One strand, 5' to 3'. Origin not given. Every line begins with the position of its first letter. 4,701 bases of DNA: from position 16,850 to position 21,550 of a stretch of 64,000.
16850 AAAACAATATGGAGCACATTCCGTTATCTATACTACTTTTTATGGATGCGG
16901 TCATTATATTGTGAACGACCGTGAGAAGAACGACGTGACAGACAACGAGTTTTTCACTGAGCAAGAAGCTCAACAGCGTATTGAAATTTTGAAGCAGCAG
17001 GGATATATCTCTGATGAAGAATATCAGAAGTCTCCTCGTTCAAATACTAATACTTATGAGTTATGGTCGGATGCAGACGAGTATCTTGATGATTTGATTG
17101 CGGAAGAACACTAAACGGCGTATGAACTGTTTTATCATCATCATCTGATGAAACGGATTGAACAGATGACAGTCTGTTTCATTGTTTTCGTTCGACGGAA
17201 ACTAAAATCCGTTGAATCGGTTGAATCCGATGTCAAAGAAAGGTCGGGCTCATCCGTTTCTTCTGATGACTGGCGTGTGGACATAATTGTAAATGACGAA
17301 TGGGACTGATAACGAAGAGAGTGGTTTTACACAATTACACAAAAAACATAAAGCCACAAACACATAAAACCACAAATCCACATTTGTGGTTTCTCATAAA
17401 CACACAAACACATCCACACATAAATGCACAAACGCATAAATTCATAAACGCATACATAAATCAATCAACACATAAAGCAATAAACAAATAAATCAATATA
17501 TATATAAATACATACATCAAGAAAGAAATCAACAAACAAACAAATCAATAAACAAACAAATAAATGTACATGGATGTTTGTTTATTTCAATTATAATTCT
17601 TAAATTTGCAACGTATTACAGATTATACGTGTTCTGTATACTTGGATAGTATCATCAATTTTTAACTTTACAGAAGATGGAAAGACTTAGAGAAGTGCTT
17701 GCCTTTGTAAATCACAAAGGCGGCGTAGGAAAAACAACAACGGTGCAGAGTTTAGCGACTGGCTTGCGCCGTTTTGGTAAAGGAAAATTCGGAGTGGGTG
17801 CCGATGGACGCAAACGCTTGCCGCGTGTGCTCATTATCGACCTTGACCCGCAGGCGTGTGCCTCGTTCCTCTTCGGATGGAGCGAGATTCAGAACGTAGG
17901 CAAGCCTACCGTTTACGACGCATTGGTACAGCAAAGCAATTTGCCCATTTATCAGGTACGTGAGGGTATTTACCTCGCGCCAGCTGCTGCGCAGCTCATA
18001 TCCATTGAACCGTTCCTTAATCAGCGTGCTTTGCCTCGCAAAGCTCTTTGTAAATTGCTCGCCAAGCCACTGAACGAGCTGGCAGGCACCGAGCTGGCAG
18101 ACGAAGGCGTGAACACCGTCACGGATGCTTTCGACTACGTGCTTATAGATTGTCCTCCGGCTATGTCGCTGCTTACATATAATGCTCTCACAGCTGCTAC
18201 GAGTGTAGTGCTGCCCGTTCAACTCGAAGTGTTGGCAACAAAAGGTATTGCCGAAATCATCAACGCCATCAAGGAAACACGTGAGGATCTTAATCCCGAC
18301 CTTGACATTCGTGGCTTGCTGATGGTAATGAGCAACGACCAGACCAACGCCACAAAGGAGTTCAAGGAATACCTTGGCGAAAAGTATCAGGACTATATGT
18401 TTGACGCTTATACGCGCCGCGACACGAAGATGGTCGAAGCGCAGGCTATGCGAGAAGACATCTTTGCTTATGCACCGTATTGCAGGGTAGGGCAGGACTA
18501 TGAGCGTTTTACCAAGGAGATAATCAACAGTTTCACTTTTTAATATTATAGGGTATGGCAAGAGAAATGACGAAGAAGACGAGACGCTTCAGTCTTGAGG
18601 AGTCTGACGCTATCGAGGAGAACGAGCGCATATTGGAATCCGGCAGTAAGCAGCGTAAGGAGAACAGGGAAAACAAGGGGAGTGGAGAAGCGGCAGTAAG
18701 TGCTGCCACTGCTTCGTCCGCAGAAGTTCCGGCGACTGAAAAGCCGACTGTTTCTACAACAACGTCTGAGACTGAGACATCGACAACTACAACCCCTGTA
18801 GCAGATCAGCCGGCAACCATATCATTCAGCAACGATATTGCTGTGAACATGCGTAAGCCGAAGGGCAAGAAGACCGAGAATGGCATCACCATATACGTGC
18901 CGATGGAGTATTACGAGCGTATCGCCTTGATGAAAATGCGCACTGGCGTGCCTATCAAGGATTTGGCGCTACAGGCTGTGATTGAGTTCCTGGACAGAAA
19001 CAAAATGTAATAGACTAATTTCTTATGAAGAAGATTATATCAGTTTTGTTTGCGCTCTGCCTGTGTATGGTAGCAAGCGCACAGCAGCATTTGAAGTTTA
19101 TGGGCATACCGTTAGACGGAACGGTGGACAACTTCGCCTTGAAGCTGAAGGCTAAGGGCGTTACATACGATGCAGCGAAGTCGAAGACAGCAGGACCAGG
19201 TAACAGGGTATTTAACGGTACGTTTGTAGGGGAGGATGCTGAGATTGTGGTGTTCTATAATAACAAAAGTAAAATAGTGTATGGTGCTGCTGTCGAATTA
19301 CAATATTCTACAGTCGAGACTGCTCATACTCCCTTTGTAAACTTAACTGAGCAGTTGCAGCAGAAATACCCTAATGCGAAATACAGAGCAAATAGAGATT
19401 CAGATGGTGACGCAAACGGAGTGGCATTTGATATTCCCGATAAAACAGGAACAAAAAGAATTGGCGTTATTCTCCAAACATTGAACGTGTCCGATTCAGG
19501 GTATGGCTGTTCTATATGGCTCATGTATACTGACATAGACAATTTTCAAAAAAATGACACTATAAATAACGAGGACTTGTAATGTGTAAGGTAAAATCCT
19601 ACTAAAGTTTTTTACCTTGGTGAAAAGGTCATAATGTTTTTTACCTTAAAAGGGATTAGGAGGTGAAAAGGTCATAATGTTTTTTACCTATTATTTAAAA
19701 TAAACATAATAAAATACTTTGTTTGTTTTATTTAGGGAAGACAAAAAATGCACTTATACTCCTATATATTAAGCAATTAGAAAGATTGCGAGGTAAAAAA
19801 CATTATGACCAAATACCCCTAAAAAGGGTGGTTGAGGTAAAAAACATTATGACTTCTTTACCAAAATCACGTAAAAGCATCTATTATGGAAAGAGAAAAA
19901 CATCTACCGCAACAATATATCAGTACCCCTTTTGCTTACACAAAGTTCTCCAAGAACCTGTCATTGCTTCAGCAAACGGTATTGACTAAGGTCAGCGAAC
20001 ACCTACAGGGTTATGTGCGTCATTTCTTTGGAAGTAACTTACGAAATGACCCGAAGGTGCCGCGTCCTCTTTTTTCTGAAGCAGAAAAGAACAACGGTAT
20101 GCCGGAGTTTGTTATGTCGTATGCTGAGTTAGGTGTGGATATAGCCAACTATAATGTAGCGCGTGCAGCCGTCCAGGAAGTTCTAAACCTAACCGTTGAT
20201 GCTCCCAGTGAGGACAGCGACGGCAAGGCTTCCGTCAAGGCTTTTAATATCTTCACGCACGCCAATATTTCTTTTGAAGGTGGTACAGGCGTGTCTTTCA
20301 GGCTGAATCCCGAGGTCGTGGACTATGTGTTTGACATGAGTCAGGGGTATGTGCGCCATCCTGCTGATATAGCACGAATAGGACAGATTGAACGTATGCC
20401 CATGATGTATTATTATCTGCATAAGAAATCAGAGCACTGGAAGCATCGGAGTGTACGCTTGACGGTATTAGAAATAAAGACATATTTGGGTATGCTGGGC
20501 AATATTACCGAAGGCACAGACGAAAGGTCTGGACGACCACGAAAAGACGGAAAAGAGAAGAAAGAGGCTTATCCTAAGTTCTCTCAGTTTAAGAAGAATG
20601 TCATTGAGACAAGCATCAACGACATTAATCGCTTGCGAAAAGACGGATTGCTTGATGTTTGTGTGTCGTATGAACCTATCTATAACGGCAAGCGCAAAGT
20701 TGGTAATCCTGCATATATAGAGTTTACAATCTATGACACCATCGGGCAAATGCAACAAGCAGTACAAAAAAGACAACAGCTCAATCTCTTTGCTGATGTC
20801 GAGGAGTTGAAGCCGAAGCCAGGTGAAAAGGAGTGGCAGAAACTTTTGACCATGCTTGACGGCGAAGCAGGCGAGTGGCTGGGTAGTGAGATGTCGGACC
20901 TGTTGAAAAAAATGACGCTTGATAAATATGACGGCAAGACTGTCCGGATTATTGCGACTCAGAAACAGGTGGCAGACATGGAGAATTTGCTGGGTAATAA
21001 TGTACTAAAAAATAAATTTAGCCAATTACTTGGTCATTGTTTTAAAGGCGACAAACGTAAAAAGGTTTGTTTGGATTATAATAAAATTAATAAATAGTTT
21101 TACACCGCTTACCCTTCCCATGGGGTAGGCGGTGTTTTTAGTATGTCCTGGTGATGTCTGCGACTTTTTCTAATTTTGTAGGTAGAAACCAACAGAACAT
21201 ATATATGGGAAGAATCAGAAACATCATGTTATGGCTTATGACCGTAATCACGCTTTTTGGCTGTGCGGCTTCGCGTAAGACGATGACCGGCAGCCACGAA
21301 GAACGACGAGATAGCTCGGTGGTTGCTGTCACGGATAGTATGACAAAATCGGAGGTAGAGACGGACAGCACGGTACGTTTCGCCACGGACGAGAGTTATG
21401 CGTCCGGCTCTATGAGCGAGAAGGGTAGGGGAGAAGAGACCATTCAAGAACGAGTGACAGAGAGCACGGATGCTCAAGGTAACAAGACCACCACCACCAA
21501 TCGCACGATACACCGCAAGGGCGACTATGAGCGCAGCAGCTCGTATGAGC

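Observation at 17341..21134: Plasmid-style maintenance island (centromere-like tract, parA, RHH, iterons, Rep) inside a tailed-phage genome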

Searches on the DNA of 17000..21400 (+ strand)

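Call 11: search_dna_similar(query=window:17000-21400:+, collection=phages, mode=distant, max_rows=15)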
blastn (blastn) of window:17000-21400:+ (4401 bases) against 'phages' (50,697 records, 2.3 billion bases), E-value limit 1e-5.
No match.

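Call 12: search_dna_similar(query=window:17000-21400:+, collection=plasmids, mode=distant, max_rows=15)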
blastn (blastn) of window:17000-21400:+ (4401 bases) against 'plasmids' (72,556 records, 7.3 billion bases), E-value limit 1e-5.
No match.

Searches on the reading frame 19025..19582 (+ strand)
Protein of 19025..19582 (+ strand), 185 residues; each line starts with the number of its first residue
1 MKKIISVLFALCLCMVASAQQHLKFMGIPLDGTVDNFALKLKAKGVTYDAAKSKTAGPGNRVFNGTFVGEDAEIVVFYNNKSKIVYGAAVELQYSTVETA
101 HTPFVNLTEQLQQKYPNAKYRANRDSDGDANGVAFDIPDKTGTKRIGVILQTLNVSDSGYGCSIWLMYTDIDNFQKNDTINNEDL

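Call 7: search_protein_families(library=pfam, proteins=[window:19025-19582:+], max_evalue=0.1)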
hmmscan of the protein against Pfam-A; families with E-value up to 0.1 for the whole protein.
window:19025-19582:+ (185 aa): 0 families

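Call 8: search_protein_families(library=phrogs, proteins=[window:19025-19582:+], max_evalue=0.01)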
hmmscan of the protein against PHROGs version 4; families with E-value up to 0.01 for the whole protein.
window:19025-19582:+ (185 aa): 0 families

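Call 69: search_protein_families(library=ncbifam, proteins=[window:19025-19579:+], max_evalue=0.01)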
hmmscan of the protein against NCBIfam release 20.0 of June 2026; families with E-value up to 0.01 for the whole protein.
window:19025-19579:+ (185 aa): 0 families

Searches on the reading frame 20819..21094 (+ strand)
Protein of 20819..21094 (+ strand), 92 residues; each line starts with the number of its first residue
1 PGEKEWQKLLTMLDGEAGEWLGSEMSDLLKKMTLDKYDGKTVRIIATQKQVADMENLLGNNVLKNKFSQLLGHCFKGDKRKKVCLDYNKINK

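Call 95: search_solved_structures(query=A7, max_evalue=10, show_alignments=2)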
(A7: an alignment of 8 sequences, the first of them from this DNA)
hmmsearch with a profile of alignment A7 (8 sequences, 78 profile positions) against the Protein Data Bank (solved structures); distinct sequences matched with E-value up to 10: 2.
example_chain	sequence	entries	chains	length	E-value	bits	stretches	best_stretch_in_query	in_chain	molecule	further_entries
4tps_B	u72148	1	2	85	0.49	14.1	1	6-41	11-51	Chromosomal replication initiator protein DnaA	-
3dxr_B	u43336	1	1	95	0.89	13.2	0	24-75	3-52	Mitochondrial import inner membrane translocase subunit TIM10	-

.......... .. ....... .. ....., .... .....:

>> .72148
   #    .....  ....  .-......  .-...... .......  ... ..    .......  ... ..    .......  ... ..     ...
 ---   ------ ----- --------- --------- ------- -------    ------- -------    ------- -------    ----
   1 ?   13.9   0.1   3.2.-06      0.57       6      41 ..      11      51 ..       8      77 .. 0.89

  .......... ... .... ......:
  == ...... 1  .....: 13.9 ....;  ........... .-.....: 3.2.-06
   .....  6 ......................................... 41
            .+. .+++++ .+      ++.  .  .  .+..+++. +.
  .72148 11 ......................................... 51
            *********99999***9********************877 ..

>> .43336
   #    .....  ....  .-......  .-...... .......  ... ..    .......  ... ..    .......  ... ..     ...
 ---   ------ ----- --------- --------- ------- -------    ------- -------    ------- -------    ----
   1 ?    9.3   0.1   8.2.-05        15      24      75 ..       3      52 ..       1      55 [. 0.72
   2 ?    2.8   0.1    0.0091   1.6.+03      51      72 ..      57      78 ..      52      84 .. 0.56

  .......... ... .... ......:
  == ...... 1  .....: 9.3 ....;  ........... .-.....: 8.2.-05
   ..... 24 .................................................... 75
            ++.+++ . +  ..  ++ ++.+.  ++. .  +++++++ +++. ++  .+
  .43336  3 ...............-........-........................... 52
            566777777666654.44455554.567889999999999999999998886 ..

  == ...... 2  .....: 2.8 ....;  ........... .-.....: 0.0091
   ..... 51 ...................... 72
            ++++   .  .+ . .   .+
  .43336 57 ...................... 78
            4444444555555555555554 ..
